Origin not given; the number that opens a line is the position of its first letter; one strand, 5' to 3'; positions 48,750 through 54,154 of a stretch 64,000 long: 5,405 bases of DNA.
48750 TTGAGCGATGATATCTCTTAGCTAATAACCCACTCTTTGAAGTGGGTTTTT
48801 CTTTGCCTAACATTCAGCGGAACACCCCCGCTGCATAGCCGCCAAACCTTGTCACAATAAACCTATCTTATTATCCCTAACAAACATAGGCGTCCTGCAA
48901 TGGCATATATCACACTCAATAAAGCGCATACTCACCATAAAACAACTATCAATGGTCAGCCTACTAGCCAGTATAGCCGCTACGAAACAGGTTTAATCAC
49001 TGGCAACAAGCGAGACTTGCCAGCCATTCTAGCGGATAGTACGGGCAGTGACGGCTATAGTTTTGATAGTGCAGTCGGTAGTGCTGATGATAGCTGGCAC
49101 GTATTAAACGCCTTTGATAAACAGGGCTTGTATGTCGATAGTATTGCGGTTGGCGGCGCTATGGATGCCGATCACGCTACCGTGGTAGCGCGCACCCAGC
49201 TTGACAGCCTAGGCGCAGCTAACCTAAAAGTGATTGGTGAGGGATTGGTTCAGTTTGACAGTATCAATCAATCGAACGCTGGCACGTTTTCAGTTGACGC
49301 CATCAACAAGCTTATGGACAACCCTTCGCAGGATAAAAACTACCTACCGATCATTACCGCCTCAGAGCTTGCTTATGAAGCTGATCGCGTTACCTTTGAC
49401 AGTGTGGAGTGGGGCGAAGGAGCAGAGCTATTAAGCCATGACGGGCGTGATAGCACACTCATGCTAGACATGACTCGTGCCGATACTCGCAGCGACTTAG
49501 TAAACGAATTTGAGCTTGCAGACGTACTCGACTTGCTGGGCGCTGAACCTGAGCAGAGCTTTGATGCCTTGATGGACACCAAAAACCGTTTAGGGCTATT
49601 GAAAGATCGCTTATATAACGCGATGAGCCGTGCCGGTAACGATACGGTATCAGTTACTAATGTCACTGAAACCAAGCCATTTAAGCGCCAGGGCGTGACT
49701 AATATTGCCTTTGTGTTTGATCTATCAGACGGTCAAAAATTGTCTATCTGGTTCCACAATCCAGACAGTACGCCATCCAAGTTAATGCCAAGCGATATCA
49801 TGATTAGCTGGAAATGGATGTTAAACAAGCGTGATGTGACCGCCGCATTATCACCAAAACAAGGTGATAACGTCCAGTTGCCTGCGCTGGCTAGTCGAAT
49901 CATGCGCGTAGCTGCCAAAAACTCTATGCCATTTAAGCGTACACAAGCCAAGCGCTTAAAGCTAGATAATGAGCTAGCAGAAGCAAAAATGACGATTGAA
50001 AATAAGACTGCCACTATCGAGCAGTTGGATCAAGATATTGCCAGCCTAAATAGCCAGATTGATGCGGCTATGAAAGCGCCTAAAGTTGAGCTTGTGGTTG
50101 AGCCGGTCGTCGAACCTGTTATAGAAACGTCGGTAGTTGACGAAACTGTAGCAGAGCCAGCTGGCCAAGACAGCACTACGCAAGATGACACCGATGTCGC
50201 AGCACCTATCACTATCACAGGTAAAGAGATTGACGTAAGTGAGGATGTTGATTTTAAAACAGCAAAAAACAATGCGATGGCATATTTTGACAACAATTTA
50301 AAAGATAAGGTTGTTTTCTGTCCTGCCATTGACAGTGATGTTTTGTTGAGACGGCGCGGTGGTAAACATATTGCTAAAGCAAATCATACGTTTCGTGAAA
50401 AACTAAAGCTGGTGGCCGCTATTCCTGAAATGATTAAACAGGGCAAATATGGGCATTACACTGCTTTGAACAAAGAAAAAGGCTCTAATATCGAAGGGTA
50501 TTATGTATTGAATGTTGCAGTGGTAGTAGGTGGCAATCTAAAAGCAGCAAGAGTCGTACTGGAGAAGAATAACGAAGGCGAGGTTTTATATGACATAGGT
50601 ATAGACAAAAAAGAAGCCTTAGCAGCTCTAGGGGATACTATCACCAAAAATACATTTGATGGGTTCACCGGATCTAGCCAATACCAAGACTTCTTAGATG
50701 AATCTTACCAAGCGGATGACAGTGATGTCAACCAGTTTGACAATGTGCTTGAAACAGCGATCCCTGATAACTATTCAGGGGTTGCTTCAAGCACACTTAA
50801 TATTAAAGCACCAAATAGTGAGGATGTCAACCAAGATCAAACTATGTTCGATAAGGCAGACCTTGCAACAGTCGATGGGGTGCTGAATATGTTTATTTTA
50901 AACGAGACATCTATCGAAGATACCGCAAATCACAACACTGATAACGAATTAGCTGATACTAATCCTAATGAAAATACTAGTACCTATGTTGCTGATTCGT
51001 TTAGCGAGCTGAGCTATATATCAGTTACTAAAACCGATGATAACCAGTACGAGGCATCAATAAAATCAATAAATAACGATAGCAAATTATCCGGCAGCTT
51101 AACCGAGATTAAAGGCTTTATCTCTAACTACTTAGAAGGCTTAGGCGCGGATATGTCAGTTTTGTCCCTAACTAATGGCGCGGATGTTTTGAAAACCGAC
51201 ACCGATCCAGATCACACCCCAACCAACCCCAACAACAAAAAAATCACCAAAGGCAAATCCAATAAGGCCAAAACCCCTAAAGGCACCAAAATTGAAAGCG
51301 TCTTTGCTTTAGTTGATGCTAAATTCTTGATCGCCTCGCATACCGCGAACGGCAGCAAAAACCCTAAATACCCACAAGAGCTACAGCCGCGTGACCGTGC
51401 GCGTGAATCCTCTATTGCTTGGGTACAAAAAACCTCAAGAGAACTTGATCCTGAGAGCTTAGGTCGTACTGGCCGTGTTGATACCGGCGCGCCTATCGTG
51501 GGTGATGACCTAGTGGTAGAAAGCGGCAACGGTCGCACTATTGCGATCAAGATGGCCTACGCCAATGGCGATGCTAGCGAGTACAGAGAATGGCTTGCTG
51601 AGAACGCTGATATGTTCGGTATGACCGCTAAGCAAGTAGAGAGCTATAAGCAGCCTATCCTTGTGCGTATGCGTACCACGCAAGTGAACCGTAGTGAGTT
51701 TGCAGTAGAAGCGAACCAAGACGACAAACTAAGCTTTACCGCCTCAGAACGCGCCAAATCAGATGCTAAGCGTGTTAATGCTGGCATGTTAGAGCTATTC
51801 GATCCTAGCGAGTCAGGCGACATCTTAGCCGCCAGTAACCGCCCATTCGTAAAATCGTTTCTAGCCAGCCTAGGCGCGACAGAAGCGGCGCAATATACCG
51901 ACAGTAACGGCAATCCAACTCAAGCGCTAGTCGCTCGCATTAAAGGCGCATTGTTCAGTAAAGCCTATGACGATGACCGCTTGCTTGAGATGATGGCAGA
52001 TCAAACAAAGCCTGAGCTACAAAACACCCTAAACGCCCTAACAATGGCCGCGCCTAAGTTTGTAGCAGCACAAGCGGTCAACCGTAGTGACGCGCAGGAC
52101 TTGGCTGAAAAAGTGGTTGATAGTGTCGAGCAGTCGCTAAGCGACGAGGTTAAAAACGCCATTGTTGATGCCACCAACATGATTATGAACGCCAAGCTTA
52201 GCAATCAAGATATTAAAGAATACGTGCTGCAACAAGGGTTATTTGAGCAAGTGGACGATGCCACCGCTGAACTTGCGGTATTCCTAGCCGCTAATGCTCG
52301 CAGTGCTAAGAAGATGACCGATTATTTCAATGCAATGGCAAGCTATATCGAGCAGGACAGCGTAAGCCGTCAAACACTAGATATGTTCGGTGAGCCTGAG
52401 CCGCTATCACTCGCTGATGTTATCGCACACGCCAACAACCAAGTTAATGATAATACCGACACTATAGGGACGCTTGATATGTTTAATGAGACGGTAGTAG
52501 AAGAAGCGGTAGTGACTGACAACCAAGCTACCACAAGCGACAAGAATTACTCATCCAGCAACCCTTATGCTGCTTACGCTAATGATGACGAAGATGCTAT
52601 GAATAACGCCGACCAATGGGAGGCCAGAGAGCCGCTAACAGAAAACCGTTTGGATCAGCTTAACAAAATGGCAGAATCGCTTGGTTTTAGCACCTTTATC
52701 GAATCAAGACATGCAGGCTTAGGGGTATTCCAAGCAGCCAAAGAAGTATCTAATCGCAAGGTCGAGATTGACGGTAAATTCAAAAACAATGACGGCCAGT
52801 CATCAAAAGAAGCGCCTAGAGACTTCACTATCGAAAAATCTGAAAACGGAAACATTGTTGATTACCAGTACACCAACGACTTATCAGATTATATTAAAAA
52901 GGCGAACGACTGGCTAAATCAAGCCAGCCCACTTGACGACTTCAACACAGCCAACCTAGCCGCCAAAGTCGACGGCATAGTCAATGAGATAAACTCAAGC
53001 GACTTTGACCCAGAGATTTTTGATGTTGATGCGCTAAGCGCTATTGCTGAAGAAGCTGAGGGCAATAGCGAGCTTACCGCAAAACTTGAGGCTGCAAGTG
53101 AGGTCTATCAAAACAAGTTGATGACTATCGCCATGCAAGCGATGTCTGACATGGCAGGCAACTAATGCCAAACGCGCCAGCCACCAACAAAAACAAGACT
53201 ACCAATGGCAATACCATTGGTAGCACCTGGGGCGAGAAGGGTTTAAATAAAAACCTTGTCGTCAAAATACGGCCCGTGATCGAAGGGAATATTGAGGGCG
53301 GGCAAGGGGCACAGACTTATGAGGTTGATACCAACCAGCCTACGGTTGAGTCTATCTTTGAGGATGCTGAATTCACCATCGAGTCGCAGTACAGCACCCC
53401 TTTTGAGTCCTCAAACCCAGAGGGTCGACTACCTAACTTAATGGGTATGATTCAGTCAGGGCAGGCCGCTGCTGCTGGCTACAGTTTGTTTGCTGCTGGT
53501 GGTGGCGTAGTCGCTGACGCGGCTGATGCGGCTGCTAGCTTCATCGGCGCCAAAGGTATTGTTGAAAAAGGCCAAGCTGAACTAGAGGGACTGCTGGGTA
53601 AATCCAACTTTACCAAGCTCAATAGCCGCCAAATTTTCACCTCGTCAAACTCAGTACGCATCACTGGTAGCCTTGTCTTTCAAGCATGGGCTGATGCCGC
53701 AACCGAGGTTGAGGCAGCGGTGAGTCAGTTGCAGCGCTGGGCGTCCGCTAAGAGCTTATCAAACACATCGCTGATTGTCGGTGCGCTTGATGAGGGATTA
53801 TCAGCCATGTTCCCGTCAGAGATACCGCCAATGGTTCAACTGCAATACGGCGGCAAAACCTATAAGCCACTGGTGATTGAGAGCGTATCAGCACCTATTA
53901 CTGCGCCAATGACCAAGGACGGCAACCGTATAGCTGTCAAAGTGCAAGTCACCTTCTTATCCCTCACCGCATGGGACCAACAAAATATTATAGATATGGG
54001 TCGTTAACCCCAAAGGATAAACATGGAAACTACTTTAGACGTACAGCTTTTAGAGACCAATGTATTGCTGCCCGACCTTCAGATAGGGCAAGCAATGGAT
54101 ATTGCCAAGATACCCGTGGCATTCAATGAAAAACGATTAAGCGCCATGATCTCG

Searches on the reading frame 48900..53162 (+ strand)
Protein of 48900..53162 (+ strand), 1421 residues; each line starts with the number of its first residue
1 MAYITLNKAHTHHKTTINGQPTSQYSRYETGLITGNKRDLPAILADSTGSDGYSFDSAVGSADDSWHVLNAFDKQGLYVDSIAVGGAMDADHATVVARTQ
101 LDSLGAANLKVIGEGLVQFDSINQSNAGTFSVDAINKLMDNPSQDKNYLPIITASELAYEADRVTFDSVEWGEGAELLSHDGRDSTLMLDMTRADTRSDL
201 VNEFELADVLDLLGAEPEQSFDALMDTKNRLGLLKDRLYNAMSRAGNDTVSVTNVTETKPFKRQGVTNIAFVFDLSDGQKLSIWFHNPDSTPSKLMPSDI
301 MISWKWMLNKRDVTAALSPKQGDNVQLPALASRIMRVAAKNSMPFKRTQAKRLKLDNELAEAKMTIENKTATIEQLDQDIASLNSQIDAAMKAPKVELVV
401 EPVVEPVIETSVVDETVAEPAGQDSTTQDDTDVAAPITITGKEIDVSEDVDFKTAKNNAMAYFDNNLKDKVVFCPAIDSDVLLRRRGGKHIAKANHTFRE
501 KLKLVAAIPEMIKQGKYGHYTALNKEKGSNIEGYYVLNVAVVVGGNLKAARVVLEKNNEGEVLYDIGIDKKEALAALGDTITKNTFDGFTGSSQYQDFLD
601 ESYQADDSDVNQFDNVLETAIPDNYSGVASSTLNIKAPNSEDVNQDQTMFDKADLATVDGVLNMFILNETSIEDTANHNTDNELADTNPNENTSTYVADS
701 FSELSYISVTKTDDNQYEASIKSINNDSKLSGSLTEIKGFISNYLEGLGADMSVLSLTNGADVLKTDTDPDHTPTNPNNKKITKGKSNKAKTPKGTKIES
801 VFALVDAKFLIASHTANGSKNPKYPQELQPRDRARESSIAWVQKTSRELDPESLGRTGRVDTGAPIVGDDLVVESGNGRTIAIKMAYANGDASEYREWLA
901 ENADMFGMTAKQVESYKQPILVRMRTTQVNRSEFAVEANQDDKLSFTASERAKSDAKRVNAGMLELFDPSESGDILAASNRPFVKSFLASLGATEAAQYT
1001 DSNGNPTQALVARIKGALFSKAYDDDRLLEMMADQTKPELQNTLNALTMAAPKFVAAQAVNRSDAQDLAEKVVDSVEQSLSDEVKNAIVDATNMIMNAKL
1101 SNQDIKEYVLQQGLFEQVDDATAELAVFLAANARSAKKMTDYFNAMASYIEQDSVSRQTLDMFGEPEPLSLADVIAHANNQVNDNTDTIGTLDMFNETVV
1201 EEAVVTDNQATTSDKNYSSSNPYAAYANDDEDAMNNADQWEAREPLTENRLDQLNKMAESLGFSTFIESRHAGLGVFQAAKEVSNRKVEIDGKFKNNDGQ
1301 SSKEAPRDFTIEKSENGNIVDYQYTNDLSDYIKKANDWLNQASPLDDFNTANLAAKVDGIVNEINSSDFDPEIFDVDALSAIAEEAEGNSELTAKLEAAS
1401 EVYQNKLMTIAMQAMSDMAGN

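Call 49: search_protein_families(library=phrogs, proteins=[window:48900-53162:+], max_evalue=0.001)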
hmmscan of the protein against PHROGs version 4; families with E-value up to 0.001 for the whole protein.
window:48900-53162:+ (1421 aa): 7 families
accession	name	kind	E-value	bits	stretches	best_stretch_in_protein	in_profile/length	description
phrog_5143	-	unknown function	4.3e-182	608.8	1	778-1237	244-705/2204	-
phrog_2299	-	unknown function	1.1e-99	335.8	1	787-1186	29-431/995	-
phrog_14693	-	unknown function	5.4e-54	184.6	1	883-1167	3-291/326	-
phrog_8883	-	unknown function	1.1e-49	170.5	1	62-389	53-366/650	-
phrog_21969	-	unknown function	6.4e-19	69.1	1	237-385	81-238/502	-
phrog_1926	-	other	8e-18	64.5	1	274-388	136-250/1410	released from the phage upon host infection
phrog_26978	-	unknown function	3.1e-15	57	1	264-386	127-248/343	-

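Call 64: search_protein_families(library=pfam, proteins=[window:48900-53162:+], max_evalue=0.001)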
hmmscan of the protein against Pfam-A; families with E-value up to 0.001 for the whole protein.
window:48900-53162:+ (1421 aa): 3 families
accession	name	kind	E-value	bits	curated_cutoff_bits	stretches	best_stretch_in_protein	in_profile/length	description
PF18763.7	ddrB-ParB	-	1.9e-32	112.4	27.6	1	794-925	2-120/121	ddrB-like ParB superfamily domain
PF18788.6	DarA_N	-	7.9e-31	106.9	27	1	220-342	2-122/122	Defence against restriction A N-terminal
PF18798.6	LPD3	-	1.3e-16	61.3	27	1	451-564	2-114/114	Large polyvalent protein-associated domain 3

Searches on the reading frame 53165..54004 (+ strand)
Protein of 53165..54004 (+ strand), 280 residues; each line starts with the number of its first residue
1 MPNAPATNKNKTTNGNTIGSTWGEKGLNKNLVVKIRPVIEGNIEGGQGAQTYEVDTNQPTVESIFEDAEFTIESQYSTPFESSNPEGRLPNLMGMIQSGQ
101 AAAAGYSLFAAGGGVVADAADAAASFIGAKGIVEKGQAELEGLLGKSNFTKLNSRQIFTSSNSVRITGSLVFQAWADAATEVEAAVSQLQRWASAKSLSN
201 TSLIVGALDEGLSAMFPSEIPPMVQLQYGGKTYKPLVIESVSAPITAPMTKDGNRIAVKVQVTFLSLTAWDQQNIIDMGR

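Call 49: search_protein_families(library=phrogs, proteins=[window:53165-54004:+], max_evalue=0.001)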
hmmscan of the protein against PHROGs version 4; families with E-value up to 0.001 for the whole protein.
window:53165-54004:+ (280 aa): 1 family
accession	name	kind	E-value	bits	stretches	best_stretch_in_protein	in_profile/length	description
phrog_1114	-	head and packaging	2.2e-53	182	1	50-276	41-223/229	PmgG-like head morphogenesis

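Call 64: search_protein_families(library=pfam, proteins=[window:53165-54004:+], max_evalue=0.001)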
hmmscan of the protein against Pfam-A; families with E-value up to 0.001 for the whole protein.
window:53165-54004:+ (280 aa): 0 families
